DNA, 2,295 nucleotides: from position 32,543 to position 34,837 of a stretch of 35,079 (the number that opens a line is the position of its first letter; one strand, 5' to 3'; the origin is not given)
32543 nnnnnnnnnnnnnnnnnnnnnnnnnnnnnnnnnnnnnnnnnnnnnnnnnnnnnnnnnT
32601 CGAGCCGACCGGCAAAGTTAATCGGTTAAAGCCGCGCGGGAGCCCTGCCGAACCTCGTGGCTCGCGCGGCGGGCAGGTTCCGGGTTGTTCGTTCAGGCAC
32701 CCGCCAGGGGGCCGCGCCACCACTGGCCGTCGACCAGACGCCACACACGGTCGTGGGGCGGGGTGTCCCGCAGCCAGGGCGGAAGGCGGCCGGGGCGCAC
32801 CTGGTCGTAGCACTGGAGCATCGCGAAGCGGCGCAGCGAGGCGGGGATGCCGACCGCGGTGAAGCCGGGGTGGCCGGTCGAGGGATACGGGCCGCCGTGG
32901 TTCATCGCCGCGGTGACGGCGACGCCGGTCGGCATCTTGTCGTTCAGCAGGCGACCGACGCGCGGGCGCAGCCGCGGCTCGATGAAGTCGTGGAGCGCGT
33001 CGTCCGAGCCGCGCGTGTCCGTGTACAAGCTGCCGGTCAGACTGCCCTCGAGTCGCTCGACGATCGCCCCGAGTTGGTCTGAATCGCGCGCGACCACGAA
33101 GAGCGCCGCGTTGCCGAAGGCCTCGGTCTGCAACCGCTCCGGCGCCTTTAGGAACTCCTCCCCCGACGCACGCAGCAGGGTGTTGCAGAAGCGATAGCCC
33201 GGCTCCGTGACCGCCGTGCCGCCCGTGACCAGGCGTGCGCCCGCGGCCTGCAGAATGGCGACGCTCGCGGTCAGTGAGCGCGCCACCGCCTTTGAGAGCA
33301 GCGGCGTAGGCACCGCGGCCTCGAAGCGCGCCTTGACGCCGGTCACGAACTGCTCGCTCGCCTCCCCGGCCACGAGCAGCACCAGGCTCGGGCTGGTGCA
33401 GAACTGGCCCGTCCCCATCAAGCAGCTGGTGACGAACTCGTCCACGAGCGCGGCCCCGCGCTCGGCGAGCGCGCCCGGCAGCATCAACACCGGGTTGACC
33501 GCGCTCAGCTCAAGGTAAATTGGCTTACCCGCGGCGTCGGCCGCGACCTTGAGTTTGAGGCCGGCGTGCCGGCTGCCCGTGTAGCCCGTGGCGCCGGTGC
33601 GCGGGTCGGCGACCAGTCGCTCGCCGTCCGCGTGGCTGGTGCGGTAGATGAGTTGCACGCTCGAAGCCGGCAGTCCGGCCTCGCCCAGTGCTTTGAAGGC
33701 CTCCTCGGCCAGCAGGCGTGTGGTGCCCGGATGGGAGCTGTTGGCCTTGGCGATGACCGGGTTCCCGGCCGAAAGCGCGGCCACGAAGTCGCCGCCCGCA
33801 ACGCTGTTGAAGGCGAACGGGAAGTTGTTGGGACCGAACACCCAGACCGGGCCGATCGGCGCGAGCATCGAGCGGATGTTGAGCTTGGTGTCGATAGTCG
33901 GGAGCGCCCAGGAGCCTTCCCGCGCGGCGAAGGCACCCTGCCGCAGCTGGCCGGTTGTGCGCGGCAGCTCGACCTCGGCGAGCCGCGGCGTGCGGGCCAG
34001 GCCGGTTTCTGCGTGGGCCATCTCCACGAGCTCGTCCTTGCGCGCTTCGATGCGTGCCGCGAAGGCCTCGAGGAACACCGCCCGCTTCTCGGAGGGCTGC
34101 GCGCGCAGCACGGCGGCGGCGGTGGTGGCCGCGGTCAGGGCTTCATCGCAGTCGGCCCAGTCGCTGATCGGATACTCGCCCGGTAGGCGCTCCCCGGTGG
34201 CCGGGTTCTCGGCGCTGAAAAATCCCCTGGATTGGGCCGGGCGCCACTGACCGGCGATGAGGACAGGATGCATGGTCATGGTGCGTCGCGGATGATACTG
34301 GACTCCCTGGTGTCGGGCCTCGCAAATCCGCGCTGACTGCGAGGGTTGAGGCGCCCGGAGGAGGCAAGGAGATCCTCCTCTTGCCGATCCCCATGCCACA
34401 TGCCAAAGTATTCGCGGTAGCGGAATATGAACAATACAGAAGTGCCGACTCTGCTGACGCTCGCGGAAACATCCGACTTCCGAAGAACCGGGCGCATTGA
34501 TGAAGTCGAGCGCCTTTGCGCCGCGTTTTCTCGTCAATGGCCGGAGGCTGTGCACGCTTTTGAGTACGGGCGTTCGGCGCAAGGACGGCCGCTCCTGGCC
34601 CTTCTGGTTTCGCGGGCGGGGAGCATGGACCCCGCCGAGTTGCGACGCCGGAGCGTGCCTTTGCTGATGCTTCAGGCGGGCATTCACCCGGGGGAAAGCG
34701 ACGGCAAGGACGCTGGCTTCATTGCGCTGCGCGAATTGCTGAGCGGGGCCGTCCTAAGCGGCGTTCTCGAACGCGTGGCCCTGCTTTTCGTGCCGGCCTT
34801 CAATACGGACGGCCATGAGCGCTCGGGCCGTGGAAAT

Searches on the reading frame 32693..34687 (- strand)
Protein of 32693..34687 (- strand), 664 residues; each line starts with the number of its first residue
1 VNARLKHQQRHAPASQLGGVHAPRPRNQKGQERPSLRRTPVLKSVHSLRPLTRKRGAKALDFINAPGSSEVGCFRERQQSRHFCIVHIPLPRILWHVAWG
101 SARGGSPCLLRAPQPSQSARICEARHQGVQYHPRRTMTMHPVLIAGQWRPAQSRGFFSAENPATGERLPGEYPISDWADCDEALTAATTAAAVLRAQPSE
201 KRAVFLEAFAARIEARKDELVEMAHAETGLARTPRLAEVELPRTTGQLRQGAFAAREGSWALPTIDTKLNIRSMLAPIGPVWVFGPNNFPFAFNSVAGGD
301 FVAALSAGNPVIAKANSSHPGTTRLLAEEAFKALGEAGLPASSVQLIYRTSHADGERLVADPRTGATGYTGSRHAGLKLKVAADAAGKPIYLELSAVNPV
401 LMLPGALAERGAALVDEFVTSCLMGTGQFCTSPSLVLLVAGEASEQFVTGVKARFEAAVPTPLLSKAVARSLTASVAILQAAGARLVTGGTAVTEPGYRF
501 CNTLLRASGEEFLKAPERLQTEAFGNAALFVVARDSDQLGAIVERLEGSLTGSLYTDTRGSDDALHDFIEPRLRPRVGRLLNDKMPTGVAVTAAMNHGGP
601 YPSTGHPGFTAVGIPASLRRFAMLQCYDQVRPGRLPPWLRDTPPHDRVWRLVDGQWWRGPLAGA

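Call 72: search_protein_families(library=pfam, proteins=[window:32693-34687:-], max_evalue=0.001)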
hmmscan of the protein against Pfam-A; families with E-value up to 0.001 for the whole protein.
window:32693-34687:- (664 aa): 1 family
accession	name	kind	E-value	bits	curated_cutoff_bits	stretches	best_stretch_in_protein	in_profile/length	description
PF00171.27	Aldedh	-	1.1e-44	153.3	23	1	148-558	1-404/461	Aldehyde dehydrogenase family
